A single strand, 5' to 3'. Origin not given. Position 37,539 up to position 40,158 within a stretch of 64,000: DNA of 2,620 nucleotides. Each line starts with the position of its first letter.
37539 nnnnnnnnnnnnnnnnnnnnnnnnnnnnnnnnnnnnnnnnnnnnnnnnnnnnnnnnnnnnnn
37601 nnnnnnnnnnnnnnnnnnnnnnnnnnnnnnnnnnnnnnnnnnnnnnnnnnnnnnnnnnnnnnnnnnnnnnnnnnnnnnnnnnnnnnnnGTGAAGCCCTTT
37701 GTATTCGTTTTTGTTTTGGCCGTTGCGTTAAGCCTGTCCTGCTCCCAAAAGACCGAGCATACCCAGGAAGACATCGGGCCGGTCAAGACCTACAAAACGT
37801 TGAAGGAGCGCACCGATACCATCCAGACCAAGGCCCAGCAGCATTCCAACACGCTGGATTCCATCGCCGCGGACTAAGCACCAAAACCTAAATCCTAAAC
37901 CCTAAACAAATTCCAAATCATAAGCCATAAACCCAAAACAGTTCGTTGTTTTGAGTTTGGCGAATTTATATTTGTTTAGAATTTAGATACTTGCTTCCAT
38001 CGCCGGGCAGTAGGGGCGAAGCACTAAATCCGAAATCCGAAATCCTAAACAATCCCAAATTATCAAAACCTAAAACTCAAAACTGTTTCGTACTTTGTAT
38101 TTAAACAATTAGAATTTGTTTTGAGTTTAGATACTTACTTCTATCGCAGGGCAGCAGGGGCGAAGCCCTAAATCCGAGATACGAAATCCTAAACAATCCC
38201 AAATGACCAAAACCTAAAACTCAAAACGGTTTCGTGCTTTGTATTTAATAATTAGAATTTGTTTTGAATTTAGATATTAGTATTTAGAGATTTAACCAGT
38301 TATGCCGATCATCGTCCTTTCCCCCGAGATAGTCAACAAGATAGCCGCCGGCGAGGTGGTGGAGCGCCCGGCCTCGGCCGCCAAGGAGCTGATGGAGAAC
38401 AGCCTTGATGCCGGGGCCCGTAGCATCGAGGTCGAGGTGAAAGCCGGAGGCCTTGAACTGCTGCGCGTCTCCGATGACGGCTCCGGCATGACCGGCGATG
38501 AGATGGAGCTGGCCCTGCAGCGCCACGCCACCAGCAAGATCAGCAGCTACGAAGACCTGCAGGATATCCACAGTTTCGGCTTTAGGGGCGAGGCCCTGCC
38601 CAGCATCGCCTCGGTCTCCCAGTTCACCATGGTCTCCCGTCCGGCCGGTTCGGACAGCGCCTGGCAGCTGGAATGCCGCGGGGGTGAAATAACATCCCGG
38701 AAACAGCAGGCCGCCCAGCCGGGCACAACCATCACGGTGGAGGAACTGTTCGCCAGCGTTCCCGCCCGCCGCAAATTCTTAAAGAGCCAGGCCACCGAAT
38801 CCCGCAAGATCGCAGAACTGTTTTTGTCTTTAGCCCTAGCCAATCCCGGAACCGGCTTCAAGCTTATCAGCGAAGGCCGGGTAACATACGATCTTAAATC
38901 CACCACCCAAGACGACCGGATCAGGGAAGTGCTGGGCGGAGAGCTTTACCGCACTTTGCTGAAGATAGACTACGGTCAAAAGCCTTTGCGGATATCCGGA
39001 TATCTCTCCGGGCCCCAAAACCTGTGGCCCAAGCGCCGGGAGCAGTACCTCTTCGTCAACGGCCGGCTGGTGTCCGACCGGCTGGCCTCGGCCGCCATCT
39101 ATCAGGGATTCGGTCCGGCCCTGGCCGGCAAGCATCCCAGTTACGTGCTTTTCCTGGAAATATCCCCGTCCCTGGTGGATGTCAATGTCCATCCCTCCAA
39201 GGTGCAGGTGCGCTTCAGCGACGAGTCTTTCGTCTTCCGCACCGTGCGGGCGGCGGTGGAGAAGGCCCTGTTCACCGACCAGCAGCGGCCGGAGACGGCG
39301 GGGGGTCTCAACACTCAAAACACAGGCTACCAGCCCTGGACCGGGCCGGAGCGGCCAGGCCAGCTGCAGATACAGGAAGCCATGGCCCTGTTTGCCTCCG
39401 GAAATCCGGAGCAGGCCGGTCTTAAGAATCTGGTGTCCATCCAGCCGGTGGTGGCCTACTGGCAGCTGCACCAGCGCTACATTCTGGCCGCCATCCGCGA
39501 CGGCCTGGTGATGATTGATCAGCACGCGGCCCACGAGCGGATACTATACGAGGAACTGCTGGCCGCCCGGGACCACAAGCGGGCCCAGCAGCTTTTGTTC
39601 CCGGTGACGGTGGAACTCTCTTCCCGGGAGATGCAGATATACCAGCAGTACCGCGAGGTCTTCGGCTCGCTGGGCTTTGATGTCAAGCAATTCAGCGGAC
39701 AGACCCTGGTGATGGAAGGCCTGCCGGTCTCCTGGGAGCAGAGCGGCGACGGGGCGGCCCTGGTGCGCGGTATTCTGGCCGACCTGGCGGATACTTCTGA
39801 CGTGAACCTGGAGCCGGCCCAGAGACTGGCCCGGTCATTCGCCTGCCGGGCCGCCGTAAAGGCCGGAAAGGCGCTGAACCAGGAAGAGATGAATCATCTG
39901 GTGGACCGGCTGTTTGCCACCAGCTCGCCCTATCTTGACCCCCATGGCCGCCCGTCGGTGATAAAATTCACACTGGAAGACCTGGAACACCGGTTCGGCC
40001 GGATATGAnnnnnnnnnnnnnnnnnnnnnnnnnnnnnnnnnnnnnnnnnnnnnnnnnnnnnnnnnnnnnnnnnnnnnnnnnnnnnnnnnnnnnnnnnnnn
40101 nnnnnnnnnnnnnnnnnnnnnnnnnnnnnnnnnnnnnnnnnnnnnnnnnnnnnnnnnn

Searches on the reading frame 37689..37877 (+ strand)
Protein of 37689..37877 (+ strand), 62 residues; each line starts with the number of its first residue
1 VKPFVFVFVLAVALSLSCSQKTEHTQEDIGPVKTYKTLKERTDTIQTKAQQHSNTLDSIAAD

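Call 15: search_protein_families(library=pfam, proteins=[window:37689-37877:+], max_evalue=0.01)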
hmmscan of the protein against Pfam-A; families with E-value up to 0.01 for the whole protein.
window:37689-37877:+ (62 aa): 0 families

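Call 17: find_encoding_contigs(protein=window:37689-37877:+, flank=5000, max_places=10)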
Protein window:37689-37877:+ (62 aa): no gene with exactly this product is on record in the collection.

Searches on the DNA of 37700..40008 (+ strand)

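Call 35: search_rna_families(source=window, start=37700, end=38450, threshold=evalue, max_evalue=10)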
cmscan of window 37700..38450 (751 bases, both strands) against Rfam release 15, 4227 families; matches with E-value up to 10: 7.
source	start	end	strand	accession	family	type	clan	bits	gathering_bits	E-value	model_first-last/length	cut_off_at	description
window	37949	38075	-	RF04134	MIR7504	Gene; miRNA;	-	18.9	83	2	1-124/124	no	MIR7504 microRNA precursor family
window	38197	38290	-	RF00639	mir-515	Gene; miRNA;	CL00096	18.2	68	1.2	1-87/87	no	mir-515 microRNA precursor family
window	38183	38272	-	RF03498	mir-3145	Gene; miRNA;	-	16.7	98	3.6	1-84/84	no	mir-3145 microRNA precursor family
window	38039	38129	-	RF03498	mir-3145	Gene; miRNA;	-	16.5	98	3.8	1-84/84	no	mir-3145 microRNA precursor family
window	38195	38292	-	RF03940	MIR9563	Gene; miRNA;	-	15.3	90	8.7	1-127/127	no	MIR9563 microRNA precursor family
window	38198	38288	-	RF04032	MIR2912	Gene; miRNA;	-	15.2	54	3.5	1-156/156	no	MIR2912 microRNA precursor family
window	38357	38369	-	RF00023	tmRNA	Gene;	CL00001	5.2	47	9.3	1-374/374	no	transfer-messenger RNA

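Call 66: search_rna_families(sources=[L077, L060, L036, L067, L118, L033, L093, L030, L153, L015, L073, L103], threshold=gathering)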
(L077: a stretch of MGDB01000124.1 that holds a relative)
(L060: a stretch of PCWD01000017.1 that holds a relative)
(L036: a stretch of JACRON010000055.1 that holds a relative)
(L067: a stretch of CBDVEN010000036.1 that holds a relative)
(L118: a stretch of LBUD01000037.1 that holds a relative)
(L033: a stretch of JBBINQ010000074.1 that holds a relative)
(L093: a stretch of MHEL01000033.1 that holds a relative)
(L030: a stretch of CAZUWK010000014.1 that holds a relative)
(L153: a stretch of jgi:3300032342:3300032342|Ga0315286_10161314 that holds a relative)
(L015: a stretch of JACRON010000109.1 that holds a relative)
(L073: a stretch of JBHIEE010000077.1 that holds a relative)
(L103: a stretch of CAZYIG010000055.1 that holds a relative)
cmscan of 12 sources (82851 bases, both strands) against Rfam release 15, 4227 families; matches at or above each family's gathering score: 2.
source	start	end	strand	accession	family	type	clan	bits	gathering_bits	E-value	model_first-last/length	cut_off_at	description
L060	5505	5577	+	RF00005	tRNA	Gene; tRNA;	CL00001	70.3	29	3.4e-13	1-71/71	no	tRNA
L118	5580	5663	-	RF00005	tRNA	Gene; tRNA;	CL00001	51.5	29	5.1e-08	1-71/71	no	tRNA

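Call 76: search_rna_families(sources=[L012, L070, L129, L027, L109, L099, L154], threshold=gathering)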
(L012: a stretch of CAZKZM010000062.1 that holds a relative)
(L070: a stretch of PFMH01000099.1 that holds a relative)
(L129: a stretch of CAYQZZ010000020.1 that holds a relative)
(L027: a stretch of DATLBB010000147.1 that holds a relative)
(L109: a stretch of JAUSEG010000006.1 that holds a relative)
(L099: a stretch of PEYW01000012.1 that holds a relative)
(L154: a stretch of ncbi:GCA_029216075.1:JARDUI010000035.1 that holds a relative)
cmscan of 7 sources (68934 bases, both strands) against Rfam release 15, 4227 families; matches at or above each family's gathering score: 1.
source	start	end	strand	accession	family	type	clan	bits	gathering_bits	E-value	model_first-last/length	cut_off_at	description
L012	6565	6926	+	RF00023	tmRNA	Gene;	CL00001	130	47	1.7e-50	1-374/374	no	transfer-messenger RNA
